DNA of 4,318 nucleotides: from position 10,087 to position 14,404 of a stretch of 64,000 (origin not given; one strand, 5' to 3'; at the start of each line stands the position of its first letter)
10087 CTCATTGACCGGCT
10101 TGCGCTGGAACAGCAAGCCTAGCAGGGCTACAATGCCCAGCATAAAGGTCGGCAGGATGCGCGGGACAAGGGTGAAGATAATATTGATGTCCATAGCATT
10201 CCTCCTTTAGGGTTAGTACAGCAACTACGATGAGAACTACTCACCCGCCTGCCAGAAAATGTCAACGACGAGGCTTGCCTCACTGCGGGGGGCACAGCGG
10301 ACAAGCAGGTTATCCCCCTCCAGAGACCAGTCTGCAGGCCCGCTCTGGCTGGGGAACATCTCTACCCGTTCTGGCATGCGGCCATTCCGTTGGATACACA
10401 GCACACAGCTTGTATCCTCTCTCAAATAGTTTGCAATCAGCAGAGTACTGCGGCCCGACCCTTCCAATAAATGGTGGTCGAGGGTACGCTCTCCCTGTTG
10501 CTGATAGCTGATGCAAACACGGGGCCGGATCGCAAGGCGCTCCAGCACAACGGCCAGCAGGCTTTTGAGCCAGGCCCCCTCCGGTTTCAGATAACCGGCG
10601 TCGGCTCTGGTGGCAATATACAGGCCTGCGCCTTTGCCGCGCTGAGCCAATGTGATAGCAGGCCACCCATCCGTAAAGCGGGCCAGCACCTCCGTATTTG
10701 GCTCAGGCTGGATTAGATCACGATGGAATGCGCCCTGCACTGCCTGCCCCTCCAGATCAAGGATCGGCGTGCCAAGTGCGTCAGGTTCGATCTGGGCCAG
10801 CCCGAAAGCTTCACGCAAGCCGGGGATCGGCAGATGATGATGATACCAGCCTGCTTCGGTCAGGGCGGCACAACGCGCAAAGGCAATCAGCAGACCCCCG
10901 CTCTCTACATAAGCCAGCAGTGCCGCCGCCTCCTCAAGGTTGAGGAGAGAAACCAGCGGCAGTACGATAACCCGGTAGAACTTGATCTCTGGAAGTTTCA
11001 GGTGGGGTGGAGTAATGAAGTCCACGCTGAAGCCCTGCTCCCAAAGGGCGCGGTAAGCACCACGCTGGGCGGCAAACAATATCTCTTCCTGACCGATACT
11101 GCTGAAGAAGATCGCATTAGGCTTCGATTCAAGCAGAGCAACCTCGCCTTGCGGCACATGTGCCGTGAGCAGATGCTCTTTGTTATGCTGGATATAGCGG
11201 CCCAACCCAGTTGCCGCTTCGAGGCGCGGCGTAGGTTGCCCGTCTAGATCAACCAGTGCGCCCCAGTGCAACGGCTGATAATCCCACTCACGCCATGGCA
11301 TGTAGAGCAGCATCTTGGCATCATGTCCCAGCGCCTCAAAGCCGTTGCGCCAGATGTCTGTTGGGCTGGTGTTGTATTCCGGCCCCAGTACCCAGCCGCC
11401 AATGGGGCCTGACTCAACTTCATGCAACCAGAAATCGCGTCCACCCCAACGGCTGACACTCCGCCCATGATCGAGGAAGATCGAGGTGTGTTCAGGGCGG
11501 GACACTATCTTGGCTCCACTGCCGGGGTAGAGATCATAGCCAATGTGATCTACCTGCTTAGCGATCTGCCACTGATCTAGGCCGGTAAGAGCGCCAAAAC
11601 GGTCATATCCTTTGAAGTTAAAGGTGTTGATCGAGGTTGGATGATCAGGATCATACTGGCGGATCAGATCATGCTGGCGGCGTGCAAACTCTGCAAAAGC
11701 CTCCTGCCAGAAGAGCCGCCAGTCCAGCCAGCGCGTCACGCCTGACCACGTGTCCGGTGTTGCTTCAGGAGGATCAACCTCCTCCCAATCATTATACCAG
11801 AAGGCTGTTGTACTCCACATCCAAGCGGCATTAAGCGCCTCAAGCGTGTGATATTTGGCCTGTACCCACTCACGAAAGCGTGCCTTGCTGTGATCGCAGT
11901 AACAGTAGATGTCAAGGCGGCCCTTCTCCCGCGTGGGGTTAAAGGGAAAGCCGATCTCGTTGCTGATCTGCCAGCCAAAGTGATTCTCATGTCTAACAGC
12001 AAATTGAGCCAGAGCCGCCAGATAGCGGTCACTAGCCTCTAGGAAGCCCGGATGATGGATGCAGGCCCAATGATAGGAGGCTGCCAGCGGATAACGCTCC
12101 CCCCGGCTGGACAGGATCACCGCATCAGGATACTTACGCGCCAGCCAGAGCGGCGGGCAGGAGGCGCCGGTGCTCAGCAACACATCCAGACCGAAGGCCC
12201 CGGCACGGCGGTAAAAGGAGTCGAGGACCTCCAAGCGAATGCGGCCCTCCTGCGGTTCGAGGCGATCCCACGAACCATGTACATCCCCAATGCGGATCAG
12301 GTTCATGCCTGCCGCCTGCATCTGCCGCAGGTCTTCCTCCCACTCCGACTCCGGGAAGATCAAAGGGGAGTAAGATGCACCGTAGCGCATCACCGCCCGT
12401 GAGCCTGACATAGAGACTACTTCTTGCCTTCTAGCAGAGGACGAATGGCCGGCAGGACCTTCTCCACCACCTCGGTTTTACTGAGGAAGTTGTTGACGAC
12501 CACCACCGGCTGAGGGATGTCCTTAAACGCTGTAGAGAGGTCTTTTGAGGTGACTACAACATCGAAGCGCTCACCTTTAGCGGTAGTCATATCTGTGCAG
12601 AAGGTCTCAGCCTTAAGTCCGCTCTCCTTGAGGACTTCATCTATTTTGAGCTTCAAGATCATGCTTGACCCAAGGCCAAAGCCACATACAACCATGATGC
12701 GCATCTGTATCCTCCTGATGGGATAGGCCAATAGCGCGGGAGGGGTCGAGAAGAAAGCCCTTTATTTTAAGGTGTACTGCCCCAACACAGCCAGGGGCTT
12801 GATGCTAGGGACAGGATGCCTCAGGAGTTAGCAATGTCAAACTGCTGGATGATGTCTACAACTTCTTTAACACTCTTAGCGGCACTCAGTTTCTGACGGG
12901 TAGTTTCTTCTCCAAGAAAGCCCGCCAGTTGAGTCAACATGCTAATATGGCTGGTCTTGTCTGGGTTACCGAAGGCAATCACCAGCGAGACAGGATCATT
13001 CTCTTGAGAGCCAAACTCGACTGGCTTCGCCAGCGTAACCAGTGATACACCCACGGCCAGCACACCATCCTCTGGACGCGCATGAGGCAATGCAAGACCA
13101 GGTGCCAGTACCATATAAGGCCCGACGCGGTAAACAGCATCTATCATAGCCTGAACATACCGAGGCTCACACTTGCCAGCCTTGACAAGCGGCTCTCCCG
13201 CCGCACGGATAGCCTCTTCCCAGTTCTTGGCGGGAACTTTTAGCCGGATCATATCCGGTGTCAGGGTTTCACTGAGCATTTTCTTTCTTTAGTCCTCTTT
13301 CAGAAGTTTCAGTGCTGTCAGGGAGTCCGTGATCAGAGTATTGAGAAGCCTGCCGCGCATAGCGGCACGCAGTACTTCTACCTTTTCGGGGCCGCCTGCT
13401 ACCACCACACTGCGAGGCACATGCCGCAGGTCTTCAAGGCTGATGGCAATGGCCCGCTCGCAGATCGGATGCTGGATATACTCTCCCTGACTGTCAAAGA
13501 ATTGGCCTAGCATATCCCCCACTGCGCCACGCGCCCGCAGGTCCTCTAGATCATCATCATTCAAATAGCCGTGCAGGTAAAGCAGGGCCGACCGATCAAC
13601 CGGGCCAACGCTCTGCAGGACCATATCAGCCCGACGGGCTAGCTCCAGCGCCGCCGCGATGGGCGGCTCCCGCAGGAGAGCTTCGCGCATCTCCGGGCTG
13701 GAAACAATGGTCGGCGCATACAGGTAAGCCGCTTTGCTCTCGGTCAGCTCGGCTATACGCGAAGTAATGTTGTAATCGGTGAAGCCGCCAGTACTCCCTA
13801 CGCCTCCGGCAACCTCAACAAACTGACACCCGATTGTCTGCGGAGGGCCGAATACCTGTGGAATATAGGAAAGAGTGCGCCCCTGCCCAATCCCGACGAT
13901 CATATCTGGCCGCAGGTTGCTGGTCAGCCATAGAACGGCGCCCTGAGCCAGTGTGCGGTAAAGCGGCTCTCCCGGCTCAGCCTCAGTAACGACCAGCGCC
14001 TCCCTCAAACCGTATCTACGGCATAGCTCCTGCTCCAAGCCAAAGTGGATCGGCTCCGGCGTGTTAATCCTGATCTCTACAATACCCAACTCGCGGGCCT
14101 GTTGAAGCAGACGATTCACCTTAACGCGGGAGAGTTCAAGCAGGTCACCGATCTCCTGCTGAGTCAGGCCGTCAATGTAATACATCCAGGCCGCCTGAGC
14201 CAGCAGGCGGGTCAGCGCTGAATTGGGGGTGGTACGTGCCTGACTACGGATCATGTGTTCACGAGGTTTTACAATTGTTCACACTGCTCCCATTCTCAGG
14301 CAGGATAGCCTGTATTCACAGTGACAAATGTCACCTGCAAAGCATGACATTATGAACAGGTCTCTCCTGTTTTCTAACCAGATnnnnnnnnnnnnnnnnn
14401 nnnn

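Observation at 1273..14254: Eleven-gene operon linking an ascorbate-type PTS and a GH42 glycosidase to a RuBisCO-like protein, a permuted Dha-type kinase and a zinc-less aldolase fold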

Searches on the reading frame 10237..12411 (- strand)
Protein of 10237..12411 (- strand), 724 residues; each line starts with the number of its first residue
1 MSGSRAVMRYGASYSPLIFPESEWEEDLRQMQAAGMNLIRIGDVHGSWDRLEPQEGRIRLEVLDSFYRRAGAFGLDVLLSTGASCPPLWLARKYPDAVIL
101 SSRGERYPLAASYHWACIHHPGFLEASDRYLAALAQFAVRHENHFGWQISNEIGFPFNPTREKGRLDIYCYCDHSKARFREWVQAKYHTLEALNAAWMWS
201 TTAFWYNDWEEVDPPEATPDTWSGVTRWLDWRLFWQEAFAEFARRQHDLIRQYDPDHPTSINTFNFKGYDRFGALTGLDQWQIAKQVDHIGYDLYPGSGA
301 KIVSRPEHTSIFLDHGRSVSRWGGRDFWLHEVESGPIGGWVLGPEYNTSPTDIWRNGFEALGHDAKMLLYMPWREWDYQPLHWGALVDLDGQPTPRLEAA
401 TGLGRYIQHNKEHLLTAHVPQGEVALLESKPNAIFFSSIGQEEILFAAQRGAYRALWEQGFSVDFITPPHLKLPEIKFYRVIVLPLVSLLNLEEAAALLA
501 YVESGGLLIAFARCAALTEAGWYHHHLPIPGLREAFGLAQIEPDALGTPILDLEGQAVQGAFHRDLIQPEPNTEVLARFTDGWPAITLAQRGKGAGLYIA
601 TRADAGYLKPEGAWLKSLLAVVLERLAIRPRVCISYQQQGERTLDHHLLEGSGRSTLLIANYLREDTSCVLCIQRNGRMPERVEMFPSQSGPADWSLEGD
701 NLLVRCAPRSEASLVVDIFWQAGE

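Call 3: search_protein_families(library=pfam, proteins=[window:10237-12411:-])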
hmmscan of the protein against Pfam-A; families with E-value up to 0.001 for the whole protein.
window:10237-12411:- (724 aa): 2 families
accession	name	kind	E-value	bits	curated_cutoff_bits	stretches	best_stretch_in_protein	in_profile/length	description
PF02449.21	Glyco_hydro_42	-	6.9e-61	207.1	21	1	14-395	2-361/376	Beta-galactosidase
PF08532.16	Glyco_hydro_42M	-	1.5e-17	64.3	25.8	1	453-610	36-188/207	Beta-galactosidase trimerisation domain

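Call 4: search_protein_families(library=ncbifam, proteins=[window:10237-12411:-])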
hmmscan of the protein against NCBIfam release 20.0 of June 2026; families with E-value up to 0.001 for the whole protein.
window:10237-12411:- (724 aa): 0 families

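Call 57: search_solved_structures(query=window:10237-12411:-, max_evalue=0.00001, show_alignments=1)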
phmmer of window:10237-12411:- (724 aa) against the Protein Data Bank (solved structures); distinct sequences matched with E-value up to 0.00001: 15.
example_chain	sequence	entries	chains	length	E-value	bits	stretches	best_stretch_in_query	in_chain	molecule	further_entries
9ta3_A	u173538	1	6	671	8.2e-45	156.4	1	9-630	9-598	Beta-galactosidase LacZ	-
5e9a_A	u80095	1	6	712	3.4e-38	134.5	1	8-606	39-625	Beta-galactosidase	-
3tts_A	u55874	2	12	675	7.4e-38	133.4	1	9-609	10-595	Beta-galactosidase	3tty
8ibr_A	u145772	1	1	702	1.1e-37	132.8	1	2-609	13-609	Beta-galactosidase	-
8ibt_A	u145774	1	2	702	1.9e-37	132.1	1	2-609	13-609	Beta-galactosidase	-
1kwg_A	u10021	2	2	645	8.8e-37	129.9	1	11-585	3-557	BETA-GALACTOSIDASE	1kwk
8ibs_A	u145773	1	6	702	9.5e-37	129.7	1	2-609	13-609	Beta-galactosidase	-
4oif_A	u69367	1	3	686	1e-34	123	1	23-630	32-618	Beta-galactosidase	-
4ucf_A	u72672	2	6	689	1e-34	123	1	2-519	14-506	BETA-GALACTOSIDASE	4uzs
5dfa_A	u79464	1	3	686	6.2e-34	120.4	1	23-630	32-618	Beta-galactosidase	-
6lvw_A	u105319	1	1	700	7.4e-33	116.9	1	8-511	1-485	Beta-galactosidase Bga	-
6y2k_A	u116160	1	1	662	4.3e-28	101.1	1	8-527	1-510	beta-galactosidase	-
4uni_A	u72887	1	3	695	5.7e-27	97.4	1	6-532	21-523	BETA-GALACTOSIDASE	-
4uoq_A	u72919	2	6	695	1.6e-26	95.9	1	6-532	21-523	BETA-GALACTOSIDASE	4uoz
5xb7_A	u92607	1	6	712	5.6e-25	90.8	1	10-607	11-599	Beta-galactosidase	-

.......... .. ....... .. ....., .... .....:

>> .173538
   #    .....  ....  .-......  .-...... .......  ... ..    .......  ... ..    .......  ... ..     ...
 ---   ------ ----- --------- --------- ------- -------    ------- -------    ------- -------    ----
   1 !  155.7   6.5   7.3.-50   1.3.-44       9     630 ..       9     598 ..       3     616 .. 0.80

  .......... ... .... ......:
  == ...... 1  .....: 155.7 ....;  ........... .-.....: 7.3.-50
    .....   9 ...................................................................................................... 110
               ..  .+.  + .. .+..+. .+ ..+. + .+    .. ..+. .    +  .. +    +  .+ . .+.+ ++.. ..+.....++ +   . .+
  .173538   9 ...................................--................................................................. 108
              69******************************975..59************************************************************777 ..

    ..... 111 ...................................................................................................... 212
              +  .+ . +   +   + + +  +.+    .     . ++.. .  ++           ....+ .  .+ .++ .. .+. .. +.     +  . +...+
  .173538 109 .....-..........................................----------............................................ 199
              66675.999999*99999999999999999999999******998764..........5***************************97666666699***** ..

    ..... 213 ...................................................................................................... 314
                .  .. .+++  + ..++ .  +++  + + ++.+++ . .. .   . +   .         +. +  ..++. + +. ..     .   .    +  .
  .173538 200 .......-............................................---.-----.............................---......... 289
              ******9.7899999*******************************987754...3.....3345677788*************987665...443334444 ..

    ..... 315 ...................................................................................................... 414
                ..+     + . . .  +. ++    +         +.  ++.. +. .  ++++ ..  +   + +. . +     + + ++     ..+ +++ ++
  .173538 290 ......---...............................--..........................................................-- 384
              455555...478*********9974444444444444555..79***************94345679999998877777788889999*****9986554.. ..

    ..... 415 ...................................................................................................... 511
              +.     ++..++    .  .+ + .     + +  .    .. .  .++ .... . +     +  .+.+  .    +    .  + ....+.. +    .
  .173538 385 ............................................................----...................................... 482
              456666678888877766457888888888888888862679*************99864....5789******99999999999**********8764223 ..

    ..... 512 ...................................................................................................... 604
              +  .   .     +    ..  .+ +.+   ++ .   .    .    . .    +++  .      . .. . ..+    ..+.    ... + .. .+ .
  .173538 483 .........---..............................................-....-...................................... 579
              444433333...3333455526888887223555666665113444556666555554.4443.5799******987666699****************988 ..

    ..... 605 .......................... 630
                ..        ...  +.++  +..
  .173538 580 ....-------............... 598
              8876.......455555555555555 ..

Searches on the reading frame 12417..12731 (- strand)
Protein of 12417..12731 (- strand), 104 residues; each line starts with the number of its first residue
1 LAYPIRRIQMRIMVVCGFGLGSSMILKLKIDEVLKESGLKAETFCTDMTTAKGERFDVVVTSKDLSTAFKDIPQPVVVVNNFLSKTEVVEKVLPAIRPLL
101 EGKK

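Call 3: search_protein_families(library=pfam, proteins=[window:12417-12731:-])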
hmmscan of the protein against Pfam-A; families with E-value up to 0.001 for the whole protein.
window:12417-12731:- (104 aa): 1 family
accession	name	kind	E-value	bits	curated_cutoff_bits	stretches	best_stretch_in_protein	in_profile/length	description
PF02302.22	PTS_IIB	-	4.5e-13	50.1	23.6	1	11-88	1-84/90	PTS system, Lactose/Cellobiose specific IIB subunit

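Call 4: search_protein_families(library=ncbifam, proteins=[window:12417-12731:-])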
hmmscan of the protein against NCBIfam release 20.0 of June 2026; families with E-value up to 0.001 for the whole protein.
window:12417-12731:- (104 aa): 2 families
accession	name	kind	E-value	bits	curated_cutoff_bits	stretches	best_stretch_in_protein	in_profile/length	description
NF007094.0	PRK09548.1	equivalog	6.7e-14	51.2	687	1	9-96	502-592/598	PTS ascorbate-specific subunit IIBC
NF007586.0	PRK10222.1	equivalog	3.2e-09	36.6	138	1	9-97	2-93/101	PTS ascorbate transporter subunit IIB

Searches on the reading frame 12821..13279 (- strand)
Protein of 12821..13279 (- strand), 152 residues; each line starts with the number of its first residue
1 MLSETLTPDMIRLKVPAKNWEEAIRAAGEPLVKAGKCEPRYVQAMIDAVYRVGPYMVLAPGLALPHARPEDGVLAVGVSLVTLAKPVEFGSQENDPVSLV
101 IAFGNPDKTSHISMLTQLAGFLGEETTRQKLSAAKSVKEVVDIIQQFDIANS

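Call 3: search_protein_families(library=pfam, proteins=[window:12821-13279:-])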
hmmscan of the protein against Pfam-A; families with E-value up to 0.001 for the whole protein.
window:12821-13279:- (152 aa): 1 family
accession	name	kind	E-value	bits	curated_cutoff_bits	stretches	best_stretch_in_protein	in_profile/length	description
PF00359.27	PTS_EIIA_2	-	4.8e-34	117.8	27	1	6-146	3-143/144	Phosphoenolpyruvate-dependent sugar phosphotransferase system, EIIA 2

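Call 4: search_protein_families(library=ncbifam, proteins=[window:12821-13279:-])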
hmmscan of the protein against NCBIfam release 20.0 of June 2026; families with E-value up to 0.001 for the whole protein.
window:12821-13279:- (152 aa): 9 families
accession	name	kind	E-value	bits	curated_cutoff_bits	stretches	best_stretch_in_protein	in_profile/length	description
NF007694.0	PRK10372.1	equivalog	5e-37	127.4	187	1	9-148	11-151/154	PTS ascorbate transporter subunit IIA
NF007358.0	PRK09854.1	equivalog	5.4e-28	98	192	1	9-145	10-145/147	PTS mannitol transporter subunit IIA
NF011663.0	PRK15083.1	subfamily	3.8e-19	68.2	589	1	6-145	497-635/639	PTS mannitol transporter subunit IICBA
NF008319.0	PRK11109.1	equivalog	1.4e-12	47.6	302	1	6-144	4-139/376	fused PTS fructose transporter subunit IIA/HPr protein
NF010351.0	PRK13779.1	equivalog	1.3e-10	40.7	766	1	7-144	5-139/503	bifunctional PTS system fructose-specific transporter subunit IIA/HPr protein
TIGR00848.1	fruA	subfamily_domain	3.9e-10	39.7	103.5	1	58-131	54-129/129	fructose PTS transporter subunit IIA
NF008145.0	PRK10896.1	equivalog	6.9e-10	38.9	221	1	2-148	10-157/161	PTS IIA-like nitrogen regulatory protein PtsN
NF007293.0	PRK09765.1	equivalog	9.3e-10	37.6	763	1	7-146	9-151/639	PTS 2-O-a-mannosyl-D-glycerate transporter subunit IIABC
TIGR01419.1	nitro_reg_IIA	equivalog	7.8e-08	32.3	138.7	1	59-145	59-144/145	PTS IIA-like nitrogen regulatory protein PtsN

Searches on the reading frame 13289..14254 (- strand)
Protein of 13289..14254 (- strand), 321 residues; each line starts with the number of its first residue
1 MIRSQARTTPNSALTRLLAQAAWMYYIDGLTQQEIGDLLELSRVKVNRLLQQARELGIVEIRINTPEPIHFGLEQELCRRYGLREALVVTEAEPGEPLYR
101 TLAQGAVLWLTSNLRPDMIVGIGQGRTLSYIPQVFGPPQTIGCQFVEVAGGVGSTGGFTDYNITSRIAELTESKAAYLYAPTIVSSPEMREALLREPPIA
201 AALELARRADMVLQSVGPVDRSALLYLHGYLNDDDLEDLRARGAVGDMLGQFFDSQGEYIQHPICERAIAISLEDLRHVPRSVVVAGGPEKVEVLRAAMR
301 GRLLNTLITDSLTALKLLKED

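Call 3: search_protein_families(library=pfam, proteins=[window:13289-14254:-])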
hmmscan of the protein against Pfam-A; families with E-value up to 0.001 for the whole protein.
window:13289-14254:- (321 aa): 4 families
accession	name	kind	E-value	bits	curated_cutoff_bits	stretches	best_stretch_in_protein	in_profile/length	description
PF04198.19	Sugar-bind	-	6.8e-67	225.8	27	1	72-319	8-257/257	Putative sugar-binding domain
PF13545.12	HTH_Crp_2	-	6.4e-06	26.5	27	1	29-61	22-54/70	Crp-like helix-turn-helix domain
PF08281.18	Sigma70_r4_2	-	7.8e-06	25.9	25.7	1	23-55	20-52/54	Sigma-70, region 4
PF04545.22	Sigma70_r4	-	4.4e-05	23.4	24.1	1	24-54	15-45/50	Sigma-70, region 4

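Call 4: search_protein_families(library=ncbifam, proteins=[window:13289-14254:-])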
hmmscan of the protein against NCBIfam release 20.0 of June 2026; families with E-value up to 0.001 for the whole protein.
window:13289-14254:- (321 aa): 3 families
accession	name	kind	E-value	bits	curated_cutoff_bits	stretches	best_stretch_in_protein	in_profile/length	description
NF053881.1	TransRegDeoRBac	equivalog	1e-60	205.6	420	1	16-319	7-311/311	DNA-binding transcriptional repressor DeoR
NF011947.0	PRK15418.1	equivalog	1.3e-48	165.8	486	1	16-319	17-316/319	transcriptional regulator LsrR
TIGR02937.1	sigma70-ECF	superfamily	8.2e-06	25.5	42.9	1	21-55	125-159/165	sigma-70 family RNA polymerase sigma factor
